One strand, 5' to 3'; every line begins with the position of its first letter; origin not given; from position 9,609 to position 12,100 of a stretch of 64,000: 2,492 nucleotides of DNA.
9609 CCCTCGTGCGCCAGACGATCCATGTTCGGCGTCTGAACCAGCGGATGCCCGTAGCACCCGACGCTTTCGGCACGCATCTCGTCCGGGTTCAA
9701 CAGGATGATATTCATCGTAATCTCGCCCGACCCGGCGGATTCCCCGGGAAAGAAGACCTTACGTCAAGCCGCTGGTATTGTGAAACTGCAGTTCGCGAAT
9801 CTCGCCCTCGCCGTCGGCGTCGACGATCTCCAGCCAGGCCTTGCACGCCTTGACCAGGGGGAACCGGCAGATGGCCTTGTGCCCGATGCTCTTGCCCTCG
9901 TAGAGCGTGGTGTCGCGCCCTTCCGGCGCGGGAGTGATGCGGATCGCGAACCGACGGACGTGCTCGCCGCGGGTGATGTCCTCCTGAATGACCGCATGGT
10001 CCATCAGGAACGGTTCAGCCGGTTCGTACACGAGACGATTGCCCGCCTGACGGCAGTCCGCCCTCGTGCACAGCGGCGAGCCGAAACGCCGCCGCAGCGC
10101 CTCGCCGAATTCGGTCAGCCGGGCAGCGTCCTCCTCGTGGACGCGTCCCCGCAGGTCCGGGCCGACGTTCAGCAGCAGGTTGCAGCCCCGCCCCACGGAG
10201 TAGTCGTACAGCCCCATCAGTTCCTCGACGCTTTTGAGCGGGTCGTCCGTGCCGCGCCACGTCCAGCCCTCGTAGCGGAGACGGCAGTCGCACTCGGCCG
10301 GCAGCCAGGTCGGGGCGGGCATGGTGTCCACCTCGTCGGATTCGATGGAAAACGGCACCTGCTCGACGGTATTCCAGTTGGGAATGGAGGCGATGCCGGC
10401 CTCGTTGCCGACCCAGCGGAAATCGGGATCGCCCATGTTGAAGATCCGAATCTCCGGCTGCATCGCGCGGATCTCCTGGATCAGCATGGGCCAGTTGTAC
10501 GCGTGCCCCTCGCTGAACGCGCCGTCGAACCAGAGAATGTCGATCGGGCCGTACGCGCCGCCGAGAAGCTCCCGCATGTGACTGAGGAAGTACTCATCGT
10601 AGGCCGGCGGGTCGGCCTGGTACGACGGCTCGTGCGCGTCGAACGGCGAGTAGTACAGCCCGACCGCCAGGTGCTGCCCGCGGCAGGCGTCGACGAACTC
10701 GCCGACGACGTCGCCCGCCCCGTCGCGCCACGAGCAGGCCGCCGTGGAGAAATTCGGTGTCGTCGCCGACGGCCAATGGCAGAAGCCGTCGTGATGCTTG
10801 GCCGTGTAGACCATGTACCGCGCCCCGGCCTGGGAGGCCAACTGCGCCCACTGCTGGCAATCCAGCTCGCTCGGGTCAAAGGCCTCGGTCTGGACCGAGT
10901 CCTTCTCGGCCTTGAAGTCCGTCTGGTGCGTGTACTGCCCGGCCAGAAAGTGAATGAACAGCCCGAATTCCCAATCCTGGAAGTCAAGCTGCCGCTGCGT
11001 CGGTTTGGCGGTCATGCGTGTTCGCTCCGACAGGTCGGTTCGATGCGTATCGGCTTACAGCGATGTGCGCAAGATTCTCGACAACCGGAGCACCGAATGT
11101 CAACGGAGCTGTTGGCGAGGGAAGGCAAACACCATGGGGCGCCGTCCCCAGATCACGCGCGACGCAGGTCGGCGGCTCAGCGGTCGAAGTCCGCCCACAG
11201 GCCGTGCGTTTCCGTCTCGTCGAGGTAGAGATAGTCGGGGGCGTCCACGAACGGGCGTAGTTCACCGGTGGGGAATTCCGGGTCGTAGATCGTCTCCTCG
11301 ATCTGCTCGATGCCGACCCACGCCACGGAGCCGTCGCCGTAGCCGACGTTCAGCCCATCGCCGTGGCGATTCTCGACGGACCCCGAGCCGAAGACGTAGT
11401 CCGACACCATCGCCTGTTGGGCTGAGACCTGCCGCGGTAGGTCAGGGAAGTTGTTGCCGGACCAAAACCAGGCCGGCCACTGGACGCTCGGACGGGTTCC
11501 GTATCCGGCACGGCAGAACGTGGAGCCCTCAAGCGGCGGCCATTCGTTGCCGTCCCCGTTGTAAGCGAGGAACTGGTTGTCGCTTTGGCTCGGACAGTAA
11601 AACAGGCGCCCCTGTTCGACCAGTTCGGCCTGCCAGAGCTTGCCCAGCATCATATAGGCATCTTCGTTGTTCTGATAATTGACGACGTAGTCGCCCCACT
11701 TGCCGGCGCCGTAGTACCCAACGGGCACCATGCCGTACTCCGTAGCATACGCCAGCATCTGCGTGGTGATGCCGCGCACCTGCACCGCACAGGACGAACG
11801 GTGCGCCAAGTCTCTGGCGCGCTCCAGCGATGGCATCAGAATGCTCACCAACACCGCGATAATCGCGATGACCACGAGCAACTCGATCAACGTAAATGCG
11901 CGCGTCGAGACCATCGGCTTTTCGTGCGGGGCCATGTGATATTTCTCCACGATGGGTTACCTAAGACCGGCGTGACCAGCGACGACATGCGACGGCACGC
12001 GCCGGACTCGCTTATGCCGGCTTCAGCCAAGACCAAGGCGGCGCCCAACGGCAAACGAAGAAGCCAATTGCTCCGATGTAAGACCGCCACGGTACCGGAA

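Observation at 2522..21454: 17-kb single-strand glycan-degradation locus pairing secreted GH55 enzymes with leaderless sulfatase, GH29 fucosidase and GH31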

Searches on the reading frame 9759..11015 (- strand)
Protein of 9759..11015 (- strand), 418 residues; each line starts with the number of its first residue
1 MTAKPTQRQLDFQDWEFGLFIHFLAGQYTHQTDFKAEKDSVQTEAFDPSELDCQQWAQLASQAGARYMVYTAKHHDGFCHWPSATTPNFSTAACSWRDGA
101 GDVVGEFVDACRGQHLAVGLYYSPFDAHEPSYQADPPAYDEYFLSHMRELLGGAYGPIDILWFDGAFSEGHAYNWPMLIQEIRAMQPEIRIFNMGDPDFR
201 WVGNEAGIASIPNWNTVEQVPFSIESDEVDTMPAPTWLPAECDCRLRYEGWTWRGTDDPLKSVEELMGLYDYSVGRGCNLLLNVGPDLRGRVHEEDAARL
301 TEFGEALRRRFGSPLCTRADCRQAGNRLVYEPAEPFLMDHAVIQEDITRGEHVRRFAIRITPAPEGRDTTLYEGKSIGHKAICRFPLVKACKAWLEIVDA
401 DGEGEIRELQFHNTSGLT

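Call 3: search_protein_families(library=pfam, proteins=[window:9759-11015:-])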
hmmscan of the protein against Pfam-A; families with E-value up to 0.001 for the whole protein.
window:9759-11015:- (418 aa): 1 family
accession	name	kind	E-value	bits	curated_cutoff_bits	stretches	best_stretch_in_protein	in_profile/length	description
PF01120.23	Alpha_L_fucos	-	5.4e-41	141.6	25.2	1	28-308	76-341/345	Alpha-L-fucosidase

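Call 9: search_solved_structures(query=window:9759-11015:-, max_evalue=0.001)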
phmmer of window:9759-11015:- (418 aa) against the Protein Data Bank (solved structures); distinct sequences matched with E-value up to 0.001: 53.
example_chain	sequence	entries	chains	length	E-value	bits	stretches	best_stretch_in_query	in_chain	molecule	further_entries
5k9h_A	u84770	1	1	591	5.3e-66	226.4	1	5-411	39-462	0940_GH29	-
4zrx_A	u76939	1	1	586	1.1e-65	225.3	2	5-221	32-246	F5/8 type C domain protein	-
8ayr_A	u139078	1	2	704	3.7e-52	180.8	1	4-313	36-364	Coagulation factor 5/8 type domain protein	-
3eyp_A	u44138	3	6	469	1.6e-51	178.7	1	5-324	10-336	Putative alpha-L-fucosidase | Putative lipoprotein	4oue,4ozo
3ues_A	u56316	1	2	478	1.6e-49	172.1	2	3-219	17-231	Alpha-1,3/4-fucosidase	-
3mo4_A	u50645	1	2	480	1.6e-49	172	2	3-219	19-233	Alpha-1,3/4-fucosidase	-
6org_A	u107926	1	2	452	1.5e-48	168.8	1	5-312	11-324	Glycoside hydrolase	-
3uet_A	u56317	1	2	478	1.3e-47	165.8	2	3-219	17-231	Alpha-1,3/4-fucosidase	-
6orf_A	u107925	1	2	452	1.6e-47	165.5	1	5-312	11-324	SpGH29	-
6or4_A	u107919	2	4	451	2.2e-47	165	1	5-312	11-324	Glycoside hydrolase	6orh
3gza_A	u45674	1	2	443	1.7e-46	162.1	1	43-396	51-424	putative alpha-L-fucosidase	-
6tr3_A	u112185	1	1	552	5.7e-40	140.6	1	5-316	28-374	F5/8 type C domain-containing protein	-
6tr4_A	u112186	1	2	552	1.5e-38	135.9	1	5-316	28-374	F5/8 type C domain-containing protein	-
6gn6_A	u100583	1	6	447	3e-26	95.3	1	11-309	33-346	Alpha-L-fucosidase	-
8ozu_A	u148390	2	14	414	6.7e-23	84.3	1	5-287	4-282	Alpha-L-fucosidase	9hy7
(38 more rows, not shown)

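Call 11: search_protein_families(library=ncbifam, proteins=[window:9759-11015:-], max_evalue=0.01)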
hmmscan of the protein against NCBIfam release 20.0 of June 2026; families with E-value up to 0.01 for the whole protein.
window:9759-11015:- (418 aa): 0 families

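Call 73: find_related_loci(query=window:9759-11015:-, collection=metagenome_contigs, flank=6000)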
Query window:9759-11015:- (418 aa) in metagenome_contigs; peptide patterns used: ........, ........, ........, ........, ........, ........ (x = any residue, [..] = any of these).
34 stretches matched a pattern; 4 encode a relative of the query (tblastn E <= 1e-3); 4 distinct loci.
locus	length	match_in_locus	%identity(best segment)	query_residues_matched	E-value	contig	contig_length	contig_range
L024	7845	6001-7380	32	5-415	6e-65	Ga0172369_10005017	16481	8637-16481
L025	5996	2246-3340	31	5-316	5e-46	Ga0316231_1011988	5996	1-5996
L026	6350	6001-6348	38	5-124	4e-21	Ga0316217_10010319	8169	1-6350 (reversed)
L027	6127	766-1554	27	46-308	7e-19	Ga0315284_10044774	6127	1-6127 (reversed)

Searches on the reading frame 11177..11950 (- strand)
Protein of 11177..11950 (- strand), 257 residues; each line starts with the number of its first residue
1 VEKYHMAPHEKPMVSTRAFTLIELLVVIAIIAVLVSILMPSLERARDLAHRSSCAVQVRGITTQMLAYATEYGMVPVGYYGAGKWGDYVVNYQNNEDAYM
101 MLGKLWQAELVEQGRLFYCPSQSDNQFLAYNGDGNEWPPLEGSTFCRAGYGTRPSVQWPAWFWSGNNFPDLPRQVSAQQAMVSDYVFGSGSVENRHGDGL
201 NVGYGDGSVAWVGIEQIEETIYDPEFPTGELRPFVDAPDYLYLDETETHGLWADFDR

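Call 3: search_protein_families(library=pfam, proteins=[window:11177-11950:-])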
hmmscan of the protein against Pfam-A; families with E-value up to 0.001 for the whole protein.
window:11177-11950:- (257 aa): 1 family
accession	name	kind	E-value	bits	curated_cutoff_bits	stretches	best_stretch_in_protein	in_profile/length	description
PF07963.17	N_methyl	-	9e-06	25.5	21.2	1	16-38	4-26/27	Prokaryotic N-terminal methylation motif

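Call 11: search_protein_families(library=ncbifam, proteins=[window:11177-11950:-], max_evalue=0.01)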
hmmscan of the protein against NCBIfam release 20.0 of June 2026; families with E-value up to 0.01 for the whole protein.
window:11177-11950:- (257 aa): 12 families
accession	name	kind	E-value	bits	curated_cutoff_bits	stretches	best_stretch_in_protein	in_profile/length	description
NF040999.1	pilin_ComGC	equivalog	3.1e-10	40.1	75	1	17-71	2-56/84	competence type IV pilus major pilin ComGC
TIGR01710.1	typeII_sec_gspG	equivalog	7.1e-08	32.6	88.85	1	17-77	1-61/134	type II secretion system major pseudopilin GspG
TIGR02532.1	IV_pilin_GFxxxE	domain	2.9e-06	26.9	16.3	1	17-38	2-23/24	prepilin-type N-terminal cleavage/methylation domain-containing protein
NF041013.1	T4P_ComGE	equivalog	3.1e-06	27.2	49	1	17-46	4-33/83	competence type IV pilus minor pilin ComGE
NF007862.0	PRK10574.1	equivalog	1.4e-05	25.3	138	1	15-43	3-31/145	prepilin peptidase-dependent pilin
NF041775.1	typeIV_PilA_Myxo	equivalog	0.00024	21.2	400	1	16-60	10-54/214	type IV pilin protein PilA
TIGR04294.2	pre_pil_HX9DG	domain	0.00073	19.3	19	1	195-212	4-21/22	H-X9-DG-CTERM domain-containing protein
TIGR01708.2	typeII_sec_gspH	equivalog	0.00077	19.5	80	1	17-46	2-31/169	type II secretion system minor pseudopilin GspH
TIGR02596.1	TIGR02596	subfamily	0.0019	18.3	70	0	19-44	1-26/196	Verru_Chthon cassette protein D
NF007800.0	PRK10506.1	equivalog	0.0029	17.5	158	1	13-65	5-57/163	prepilin peptidase-dependent protein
NF040982.1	ComGD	equivalog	0.0045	17.4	70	1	17-41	2-25/139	competence type IV pilus minor pilin ComGD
TIGR02599.1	TIGR02599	subfamily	0.0065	15.8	256.5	1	18-52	1-35/361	Verru_Chthon cassette protein C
